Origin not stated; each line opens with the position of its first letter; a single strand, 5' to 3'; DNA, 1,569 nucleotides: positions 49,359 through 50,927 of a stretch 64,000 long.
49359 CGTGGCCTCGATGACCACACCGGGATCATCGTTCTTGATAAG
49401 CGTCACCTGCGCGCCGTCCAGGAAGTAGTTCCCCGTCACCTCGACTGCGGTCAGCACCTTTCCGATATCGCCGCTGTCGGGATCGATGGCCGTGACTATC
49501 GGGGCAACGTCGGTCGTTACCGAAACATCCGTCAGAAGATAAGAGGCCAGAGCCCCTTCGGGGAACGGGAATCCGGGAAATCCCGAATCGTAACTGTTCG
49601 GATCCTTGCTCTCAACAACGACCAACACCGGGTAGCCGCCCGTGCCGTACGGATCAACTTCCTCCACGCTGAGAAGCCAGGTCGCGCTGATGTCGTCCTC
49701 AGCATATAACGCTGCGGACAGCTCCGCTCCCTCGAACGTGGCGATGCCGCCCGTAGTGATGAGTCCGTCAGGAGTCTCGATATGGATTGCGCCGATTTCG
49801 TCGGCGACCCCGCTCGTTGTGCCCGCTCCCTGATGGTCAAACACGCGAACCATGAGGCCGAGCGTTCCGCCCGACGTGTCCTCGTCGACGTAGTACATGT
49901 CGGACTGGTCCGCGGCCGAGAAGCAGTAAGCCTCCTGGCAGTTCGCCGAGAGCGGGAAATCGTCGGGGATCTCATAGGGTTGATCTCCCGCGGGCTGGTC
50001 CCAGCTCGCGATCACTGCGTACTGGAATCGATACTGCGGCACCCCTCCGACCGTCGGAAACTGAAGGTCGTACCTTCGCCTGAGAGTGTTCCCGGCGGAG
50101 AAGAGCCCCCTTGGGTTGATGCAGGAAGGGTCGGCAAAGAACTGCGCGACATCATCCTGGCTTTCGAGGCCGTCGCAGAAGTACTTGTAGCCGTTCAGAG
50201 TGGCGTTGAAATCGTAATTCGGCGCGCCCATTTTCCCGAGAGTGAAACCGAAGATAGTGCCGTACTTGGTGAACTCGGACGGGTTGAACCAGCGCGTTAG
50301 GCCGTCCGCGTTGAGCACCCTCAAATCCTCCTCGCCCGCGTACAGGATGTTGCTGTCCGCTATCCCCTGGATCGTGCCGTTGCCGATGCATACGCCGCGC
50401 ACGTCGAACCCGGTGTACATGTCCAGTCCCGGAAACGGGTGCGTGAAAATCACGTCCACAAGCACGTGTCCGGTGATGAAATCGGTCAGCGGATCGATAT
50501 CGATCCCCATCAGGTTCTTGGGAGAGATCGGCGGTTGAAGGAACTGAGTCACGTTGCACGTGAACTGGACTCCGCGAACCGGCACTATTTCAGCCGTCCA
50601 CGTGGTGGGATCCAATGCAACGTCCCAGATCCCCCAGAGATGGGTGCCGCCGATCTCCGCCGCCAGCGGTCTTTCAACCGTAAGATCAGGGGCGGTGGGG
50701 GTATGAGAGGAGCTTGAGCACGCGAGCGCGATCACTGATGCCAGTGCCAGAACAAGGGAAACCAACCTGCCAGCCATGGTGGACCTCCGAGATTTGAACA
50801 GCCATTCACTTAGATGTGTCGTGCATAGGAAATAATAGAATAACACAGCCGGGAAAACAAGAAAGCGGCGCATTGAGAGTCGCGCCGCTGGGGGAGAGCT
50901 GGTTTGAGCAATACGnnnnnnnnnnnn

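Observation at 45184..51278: A STAS protein heads an operon of two overlapping giant lipoprotein paralogs (E then D), with a tRNA and a subtilase downstream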

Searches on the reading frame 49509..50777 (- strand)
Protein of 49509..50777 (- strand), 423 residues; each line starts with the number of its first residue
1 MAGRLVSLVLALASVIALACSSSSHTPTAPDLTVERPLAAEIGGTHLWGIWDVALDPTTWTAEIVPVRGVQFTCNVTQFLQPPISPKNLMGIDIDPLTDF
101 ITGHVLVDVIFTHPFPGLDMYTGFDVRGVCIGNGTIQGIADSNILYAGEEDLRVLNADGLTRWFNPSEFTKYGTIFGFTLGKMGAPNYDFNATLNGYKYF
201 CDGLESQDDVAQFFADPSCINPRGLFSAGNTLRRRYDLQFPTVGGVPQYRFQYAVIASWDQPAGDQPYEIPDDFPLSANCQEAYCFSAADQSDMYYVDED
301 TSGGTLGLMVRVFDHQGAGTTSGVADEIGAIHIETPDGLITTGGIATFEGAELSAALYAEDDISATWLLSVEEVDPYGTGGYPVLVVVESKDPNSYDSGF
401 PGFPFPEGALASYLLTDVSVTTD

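Call 16: find_homologous_proteins(query=window:49509-50777:-, max_evalue=0.001)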
Query seq(423 aa) (423 aa): 55 proteins with E <= 0.001 among 8000 candidates.
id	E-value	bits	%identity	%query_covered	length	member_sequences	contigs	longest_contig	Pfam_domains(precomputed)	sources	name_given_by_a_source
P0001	3.1e-168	578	64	94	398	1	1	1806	-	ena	-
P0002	5.5e-158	544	61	91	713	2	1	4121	PF00801.27,PF18911.7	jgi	jgi:hypothetical protein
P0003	1.1e-144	501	55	100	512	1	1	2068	PF18911.7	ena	-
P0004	2.3e-143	496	55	99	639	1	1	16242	PF00801.27,PF18911.7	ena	-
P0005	5.1e-143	495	58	89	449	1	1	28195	-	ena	-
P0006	7.2e-133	462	51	99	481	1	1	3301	-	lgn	-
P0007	8.5e-124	432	56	82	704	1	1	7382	-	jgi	jgi:hypothetical protein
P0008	4.1e-91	324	40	98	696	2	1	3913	PF18911.7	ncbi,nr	ncbi:MAG TPA: hypothetical protein ENN67_08820, partial [Firmicutes bacterium]|nr:hypothetical prote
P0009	2.0e-77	279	44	76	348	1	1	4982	-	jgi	-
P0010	1.2e-75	273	42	88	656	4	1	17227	PF26549.1,PF00930.28,PF26550.2,PF07676.19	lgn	-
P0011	1.9e-72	262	39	85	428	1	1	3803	-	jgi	-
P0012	3.4e-69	252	40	98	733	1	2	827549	-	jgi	-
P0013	4.8e-63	231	37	100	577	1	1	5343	-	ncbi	ncbi:MAG: hypothetical protein ABIC40_03865, partial [bacterium]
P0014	2.3e-61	226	39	78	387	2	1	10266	-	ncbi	ncbi:MAG: hypothetical protein ABIC40_05775, partial [bacterium]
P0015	2.3e-60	223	41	82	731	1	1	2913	PF00801.27,PF18911.7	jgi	jgi:PKD repeat protein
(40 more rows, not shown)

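Call 17: find_encoding_contigs(protein=P0005, flank=10000, max_places=3)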
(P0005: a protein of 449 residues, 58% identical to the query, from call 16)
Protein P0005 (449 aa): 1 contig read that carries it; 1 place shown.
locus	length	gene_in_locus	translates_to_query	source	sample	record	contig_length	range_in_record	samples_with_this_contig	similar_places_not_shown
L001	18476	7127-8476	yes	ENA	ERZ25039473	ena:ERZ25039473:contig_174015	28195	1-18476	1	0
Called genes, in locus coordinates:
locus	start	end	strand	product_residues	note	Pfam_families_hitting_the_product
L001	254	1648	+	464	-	PF13414:TPR_11 (weak), PF13432:TPR_16, PF13371:TPR_9 (weak), PF14559:TPR_19 (weak), PF00515:TPR_1 (weak), PF07719:TPR_2 (weak), PF13414:TPR_11, PF13432:TPR_16 (weak), +11 more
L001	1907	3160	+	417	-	PF13431:TPR_17 (faint), PF13174:TPR_6 (faint), PF13428:TPR_14 (faint), PF13371:TPR_9 (weak), PF13414:TPR_11, PF13432:TPR_16 (weak), PF00515:TPR_1 (weak), PF13414:TPR_11, +6 more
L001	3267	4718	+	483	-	-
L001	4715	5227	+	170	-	-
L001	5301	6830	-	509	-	PF11028:TMEM260_N (weak)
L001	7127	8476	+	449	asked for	-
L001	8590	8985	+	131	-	-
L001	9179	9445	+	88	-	-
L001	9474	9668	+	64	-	-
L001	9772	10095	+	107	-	-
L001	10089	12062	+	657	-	-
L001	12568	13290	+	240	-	-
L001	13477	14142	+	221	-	-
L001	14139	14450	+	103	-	-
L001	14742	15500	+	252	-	-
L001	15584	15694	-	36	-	-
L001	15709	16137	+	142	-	-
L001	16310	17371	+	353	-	-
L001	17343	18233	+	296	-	PF02120:Flg_hook (weak)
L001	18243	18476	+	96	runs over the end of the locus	PF01312:Bac_export_2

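Call 18: find_encoding_contigs(protein=P0004, flank=10000, max_places=3)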
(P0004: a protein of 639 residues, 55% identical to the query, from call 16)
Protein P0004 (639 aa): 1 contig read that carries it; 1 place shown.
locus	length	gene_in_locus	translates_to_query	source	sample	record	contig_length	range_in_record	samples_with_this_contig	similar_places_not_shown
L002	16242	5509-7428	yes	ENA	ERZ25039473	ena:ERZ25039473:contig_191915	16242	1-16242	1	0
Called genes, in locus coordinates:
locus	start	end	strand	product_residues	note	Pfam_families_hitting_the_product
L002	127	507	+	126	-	-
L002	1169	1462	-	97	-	-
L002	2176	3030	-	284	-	-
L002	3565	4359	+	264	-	-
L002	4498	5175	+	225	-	PF00801:PKD, PF18911:PKD_4, PF22352:K319L-like_PKD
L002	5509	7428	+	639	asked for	PF00801:PKD (weak), PF18911:PKD_4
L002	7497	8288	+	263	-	-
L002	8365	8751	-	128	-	PF12732:YtxH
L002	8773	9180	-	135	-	-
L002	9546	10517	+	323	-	PF05496:RuvB_N (weak), PF06068:TIP49 (faint), PF13177:DNA_pol3_delta2, PF13191:AAA_16 (faint), PF00004:AAA, PF13401:AAA_22 (weak), PF22608:DNAX_ATPase_lid, PF12169:DNA_pol3_gamma3, +2 more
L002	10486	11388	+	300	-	-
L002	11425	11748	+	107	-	PF02575:YbaB_DNA_bd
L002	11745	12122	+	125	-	PF00633:HHH (weak), PF21176:RecR_HhH, PF02132:RecR_ZnF (weak), PF13662:Toprim_4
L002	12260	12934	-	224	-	-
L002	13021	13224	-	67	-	-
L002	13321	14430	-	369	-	PF13400:Tad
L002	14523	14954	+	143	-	-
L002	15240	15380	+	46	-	-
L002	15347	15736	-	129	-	PF02163:Peptidase_M50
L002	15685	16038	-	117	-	-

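Call 26: find_related_loci(query=A1, collection=genome_contigs, flank=6000)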
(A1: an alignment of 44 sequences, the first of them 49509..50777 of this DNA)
Query A1 (423 aa) in genome_contigs; peptide patterns used: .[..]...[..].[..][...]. (x = any residue, [..] = any of these).
533 stretches matched a pattern (row limit reached: there are more); 510 encode a relative of the query (tblastn E <= 1e-3); the best 80 are kept; 80 distinct loci.
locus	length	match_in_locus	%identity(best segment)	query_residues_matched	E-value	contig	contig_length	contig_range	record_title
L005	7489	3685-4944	62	1-420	5e-172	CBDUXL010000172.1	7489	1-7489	MAG TPA_asm: uncultured bacterium isolate SRR22302370_binner13_Refined_2 genome assembly, contig: ERZ25074855.10536, who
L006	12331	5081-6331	63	5-423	1e-170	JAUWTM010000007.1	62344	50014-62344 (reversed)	MAG: Planctomycetota bacterium isolate CSMAG_2580 CSMAG_2580_k127_7960389_length_62344_cov_15.9586, whole genome shotgun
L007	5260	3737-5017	56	4-421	1e-151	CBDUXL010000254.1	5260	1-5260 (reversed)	MAG TPA_asm: uncultured bacterium isolate SRR22302370_binner13_Refined_2 genome assembly, contig: ERZ25074855.20058, who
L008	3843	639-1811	58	29-420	1e-152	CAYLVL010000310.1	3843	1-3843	MAG TPA_asm: uncultured Planctomycetota bacterium isolate binchicken_co184_441 genome assembly, contig: NODE_52436_lengt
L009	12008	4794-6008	49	17-420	2e-132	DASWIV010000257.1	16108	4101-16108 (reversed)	MAG TPA_asm: bacterium isolate SMAG_U2878 k141_3215668, whole genome shotgun sequence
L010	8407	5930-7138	43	19-420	2e-107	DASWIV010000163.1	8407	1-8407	MAG TPA_asm: bacterium isolate SMAG_U2878 k141_534387, whole genome shotgun sequence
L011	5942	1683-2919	58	19-423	8e-127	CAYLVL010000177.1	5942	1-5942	MAG TPA_asm: uncultured Planctomycetota bacterium isolate binchicken_co184_441 genome assembly, contig: NODE_28555_lengt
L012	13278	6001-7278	40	1-420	5e-93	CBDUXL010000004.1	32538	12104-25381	MAG TPA_asm: uncultured bacterium isolate SRR22302370_binner13_Refined_2 genome assembly, contig: ERZ25074855.779, whole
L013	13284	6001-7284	40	5-423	3e-87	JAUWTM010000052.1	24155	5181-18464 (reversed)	MAG: Planctomycetota bacterium isolate CSMAG_2580 CSMAG_2580_k127_2829497_length_24155_cov_88.0000, whole genome shotgun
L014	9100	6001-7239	41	4-421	2e-86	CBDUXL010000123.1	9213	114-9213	MAG TPA_asm: uncultured bacterium isolate SRR22302370_binner13_Refined_2 genome assembly, contig: ERZ25074855.7263, whol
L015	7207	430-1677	42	4-420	1e-85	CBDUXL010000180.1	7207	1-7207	MAG TPA_asm: uncultured bacterium isolate SRR22302370_binner13_Refined_2 genome assembly, contig: ERZ25074855.11322, who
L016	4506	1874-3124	43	8-420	9e-86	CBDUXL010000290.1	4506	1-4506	MAG TPA_asm: uncultured bacterium isolate SRR22302370_binner13_Refined_2 genome assembly, contig: ERZ25074855.26400, who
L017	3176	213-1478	39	8-420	2e-86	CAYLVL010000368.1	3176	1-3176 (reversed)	MAG TPA_asm: uncultured Planctomycetota bacterium isolate binchicken_co184_441 genome assembly, contig: NODE_68621_lengt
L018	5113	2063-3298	39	8-421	3e-85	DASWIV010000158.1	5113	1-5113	MAG TPA_asm: bacterium isolate SMAG_U2878 k141_2388376, whole genome shotgun sequence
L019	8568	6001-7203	42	20-420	1e-83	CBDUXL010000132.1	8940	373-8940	MAG TPA_asm: uncultured bacterium isolate SRR22302370_binner13_Refined_2 genome assembly, contig: ERZ25074855.7655, whol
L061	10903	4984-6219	39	25-420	4e-72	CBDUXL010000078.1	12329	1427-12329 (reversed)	MAG TPA_asm: uncultured bacterium isolate SRR22302370_binner13_Refined_2 genome assembly, contig: ERZ25074855.4322, whol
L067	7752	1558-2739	38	8-404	3e-69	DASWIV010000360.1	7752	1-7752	MAG TPA_asm: bacterium isolate SMAG_U2878 k141_2931142, whole genome shotgun sequence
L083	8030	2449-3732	36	5-420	2e-66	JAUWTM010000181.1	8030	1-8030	MAG: Planctomycetota bacterium isolate CSMAG_2580 CSMAG_2580_k127_4381218_length_8030_cov_9.0000, whole genome shotgun s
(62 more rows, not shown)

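Call 37: predict_structure(alignment_id=A1)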
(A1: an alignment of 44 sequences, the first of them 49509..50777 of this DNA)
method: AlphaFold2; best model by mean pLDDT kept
length: 423 residues; sequences in the alignment: 44
mean_pLDDT: 86.2   pTM: 0.84
mean pLDDT of the five models: 86.2, 85.4, 83.8, 83.6, 83.6
residues with pLDDT >= 90: 265; 70-90: 93; 50-70: 39; < 50: 26
segments of 3 or more residues with pLDDT < 50: 21-31, 33-41, 70-73
pLDDT, mean of each block of 10 residues (from residue 1): 81 77 45 44 74 95 79 61 77 97 98 91 94 96 95 97 78 52 66 95 96 92 93 98 94 91 89 90 85 97 98 81 90 96 97 97 94 97 97 81 79 96 92
secondary structure, 60 per line:
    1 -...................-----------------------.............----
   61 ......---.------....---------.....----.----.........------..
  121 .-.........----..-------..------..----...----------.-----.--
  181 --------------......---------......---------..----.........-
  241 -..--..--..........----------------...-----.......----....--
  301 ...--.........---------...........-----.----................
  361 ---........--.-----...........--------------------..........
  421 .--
elements in order: H2-20 E44-56 E61-66 H77-80 E90-94 E104-112 E123-131 E159-161 E195-200 H210-215 E231-239 E250-259 E284-290 E295-298 E301-303 E306-314 H324-327 E328-334 E345-349 H350-356 E357-360 E364-371 E380-390 E411-421

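Call 44: fold_search(model_id=the predicted structure, library=pdb)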
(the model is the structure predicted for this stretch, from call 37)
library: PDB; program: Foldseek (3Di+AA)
matches with E <= 10: 857; with E <= 0.001: 1
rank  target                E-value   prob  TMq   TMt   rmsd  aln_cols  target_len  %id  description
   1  7f1x_D                5.6e-04  0.23  0.13  0.15  25.5       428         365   10  X-ray crystal structure of visual arrestin complexed with inositol 1,4,5-triphosphate (released 2021-10-27)
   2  8fuu                  1.6e-03  0.25  0.14  0.16  24.2       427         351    8  Crystal structure of Xenopus laevis arrestin 1 - P3221 crystal form (released 2024-07-24)
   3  7f1x_A                1.7e-03  0.33  0.15  0.17  23.1       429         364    9  X-ray crystal structure of visual arrestin complexed with inositol 1,4,5-triphosphate (released 2021-10-27)
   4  1ggt_B                3.4e-03  0.72  0.18  0.12  18.4       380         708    8  THREE-DIMENSIONAL STRUCTURE OF A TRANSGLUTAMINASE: HUMAN BLOOD COAGULATION FACTOR XIII (released 1995-07-31)
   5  4pyg_A                3.6e-03  0.80  0.19  0.12  16.2       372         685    7  Transglutaminase2 complexed with GTP (released 2015-02-11)
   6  8i0z_B                4.0e-03  0.13  0.12  0.15  24.7       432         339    8  Structure of beta-arrestin2 in complex with a phosphopeptide corresponding to the human C5a anaphylatoxin chemotactic  (released 2023-05-17)
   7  7kgz_B                4.4e-03  0.63  0.19  0.14  14.9       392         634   11  FMN-binding beta-glucuronidase from Roseburia hominis (released 2021-11-10)
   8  3ugx_B                4.4e-03  0.21  0.15  0.17  22.3       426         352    9  Crystal Structure of Visual Arrestin (released 2012-02-08)
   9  3t2p_B                5.2e-03  0.51  0.19  0.10  14.4       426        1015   10  E. coli (lacZ) beta-galactosidase (S796D) in complex with IPTG (released 2012-01-18)
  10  7jxa_D                5.5e-03  0.16  0.14  0.15  23.9       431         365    8  CRYSTAL STRUCTURE OF NATIVE BOVINE ARRESTIN 1 IN COMPLEX WITH INOSITOL 1,4,5-TRIPHOSPHATE (released 2021-10-13)
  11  1cf1_A                5.5e-03  0.15  0.13  0.14  24.4       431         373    8  ARRESTIN FROM BOVINE ROD OUTER SEGMENTS (released 1999-04-16)
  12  1f13_B                5.8e-03  0.75  0.18  0.11  16.7       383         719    8  RECOMBINANT HUMAN CELLULAR COAGULATION FACTOR XIII (released 1998-08-12)
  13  1ggy_B                5.8e-03  0.69  0.18  0.12  17.7       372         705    7  HUMAN FACTOR XIII WITH YTTERBIUM BOUND IN THE ION SITE (released 1999-02-16)
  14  4duv_B                6.1e-03  0.47  0.20  0.10  15.2       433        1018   10  E. coli (lacZ) beta-galactosidase (G974A) 2-deoxy-galactosyl-enzyme and bis-Tris complex (released 2013-04-03)
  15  9npd_A                6.1e-03  0.41  0.19  0.12  19.6       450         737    8  Crystal structure of the inactive conformation of a glycoside hydrolase (CapGH2b - E553Q Mutant) from the GH2 family i (released 2025-11-12)
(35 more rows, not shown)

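Call 69: search_protein_representatives(alignment_id=A4)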
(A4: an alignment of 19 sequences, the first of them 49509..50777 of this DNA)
Query: 19 sequences, 412 profile positions. Proteins with E-value up to 0.001 (for the whole library): 2763; up to 1e-10: 2020; up to 1e-30: 1399. The best 150 are listed.
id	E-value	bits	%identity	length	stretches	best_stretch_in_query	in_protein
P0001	6.6e-155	532.4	-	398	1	1-390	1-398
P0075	9.0e-151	518.8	-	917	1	1-407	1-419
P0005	1.2e-150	518.3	-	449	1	38-408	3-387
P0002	4.1e-144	496.8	-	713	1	1-407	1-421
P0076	9.8e-142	489.0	-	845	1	1-408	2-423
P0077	4.6e-138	476.9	-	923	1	1-407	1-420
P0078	1.5e-136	471.9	-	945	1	4-408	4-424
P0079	9.2e-134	462.7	-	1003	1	6-407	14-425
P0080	2.3e-133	461.4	-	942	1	1-409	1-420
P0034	9.9e-131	452.8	-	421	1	12-406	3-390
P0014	1.3e-129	449.1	-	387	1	1-385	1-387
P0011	2.9e-125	434.7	-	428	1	15-396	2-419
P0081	2.8e-121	421.6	-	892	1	7-408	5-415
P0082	3.7e-121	421.2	-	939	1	6-404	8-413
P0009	3.9e-121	421.2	-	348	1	5-327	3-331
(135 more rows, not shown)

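Call 93: search_solved_structures(query=A4, max_evalue=10)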
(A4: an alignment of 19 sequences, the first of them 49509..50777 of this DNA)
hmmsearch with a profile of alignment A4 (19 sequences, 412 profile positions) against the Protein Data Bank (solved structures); distinct sequences matched with E-value up to 10: 2.
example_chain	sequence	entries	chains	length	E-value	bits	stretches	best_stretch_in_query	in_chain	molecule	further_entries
9xj1_N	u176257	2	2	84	0.11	14.5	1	198-282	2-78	Photosystem I reaction center subunit N, chloroplastic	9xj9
9cpc_5W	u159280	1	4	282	1.3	10.9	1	250-282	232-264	Cilia and flagella associated protein 77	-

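Call 94: search_protein_families(library=pfam, proteins=[L067:5277-5663:-, L067:5620-5973:-, L061:7951-8349:-, L061:7595-8014:-, L083:5022-5384:-, L083:5369-5785:-, L009:217-1170:+], max_evalue=0.001)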
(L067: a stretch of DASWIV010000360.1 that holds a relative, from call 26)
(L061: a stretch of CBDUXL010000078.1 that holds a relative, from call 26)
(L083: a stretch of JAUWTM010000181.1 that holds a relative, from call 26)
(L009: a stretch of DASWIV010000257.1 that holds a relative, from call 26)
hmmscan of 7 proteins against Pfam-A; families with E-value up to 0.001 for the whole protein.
L067:5277-5663:- (129 aa): 2 families
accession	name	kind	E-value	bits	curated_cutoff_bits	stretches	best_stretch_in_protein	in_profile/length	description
PF01740.26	STAS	-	3.4e-19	69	22.6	1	26-122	8-105/106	STAS domain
PF13466.11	STAS_2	-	9.7e-11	42.1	29.2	1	31-110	1-79/80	STAS domain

L067:5620-5973:- (118 aa): 2 families
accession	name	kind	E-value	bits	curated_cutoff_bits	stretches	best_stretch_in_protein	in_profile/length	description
PF01740.26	STAS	-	2.2e-17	63.2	22.6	1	3-106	2-106/106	STAS domain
PF13466.11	STAS_2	-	4.3e-11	43.3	29.2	1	17-91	4-77/80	STAS domain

L061:7951-8349:- (133 aa): 2 families
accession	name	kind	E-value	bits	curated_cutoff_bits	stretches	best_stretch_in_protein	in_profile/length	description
PF01740.26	STAS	-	2.6e-21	75.8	22.6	1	18-120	3-106/106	STAS domain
PF13466.11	STAS_2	-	3.7e-13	49.9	29.2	1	31-107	4-79/80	STAS domain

L061:7595-8014:- (140 aa): 2 families
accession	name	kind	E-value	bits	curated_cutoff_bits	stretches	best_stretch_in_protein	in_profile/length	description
PF01740.26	STAS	-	1.4e-18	67.1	22.6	1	28-127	5-105/106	STAS domain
PF13466.11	STAS_2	-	6.6e-10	39.5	29.2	1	36-116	1-80/80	STAS domain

L083:5022-5384:- (121 aa): 2 families
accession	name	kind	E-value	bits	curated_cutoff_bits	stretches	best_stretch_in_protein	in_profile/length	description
PF01740.26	STAS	-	2.1e-20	72.9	22.6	1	11-110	5-105/106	STAS domain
PF13466.11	STAS_2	-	2.3e-13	50.6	29.2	1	19-98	1-79/80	STAS domain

L083:5369-5785:- (139 aa): 2 families
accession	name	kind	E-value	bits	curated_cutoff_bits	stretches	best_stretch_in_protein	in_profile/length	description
PF01740.26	STAS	-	1.2e-20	73.6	22.6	1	25-125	5-106/106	STAS domain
PF13466.11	STAS_2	-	5e-12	46.3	29.2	1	35-112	3-79/80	STAS domain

L009:217-1170:+ (317 aa): 2 families
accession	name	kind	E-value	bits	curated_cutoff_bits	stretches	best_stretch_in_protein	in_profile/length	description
PF12974.12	Phosphonate-bd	-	4.7e-59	200.1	27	1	56-296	2-242/242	ABC transporter, phosphonate, periplasmic substrate-binding protein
PF09084.16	NMT1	-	4.8e-06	27.1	20.5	1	98-217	36-148/216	NMT1/THI5 like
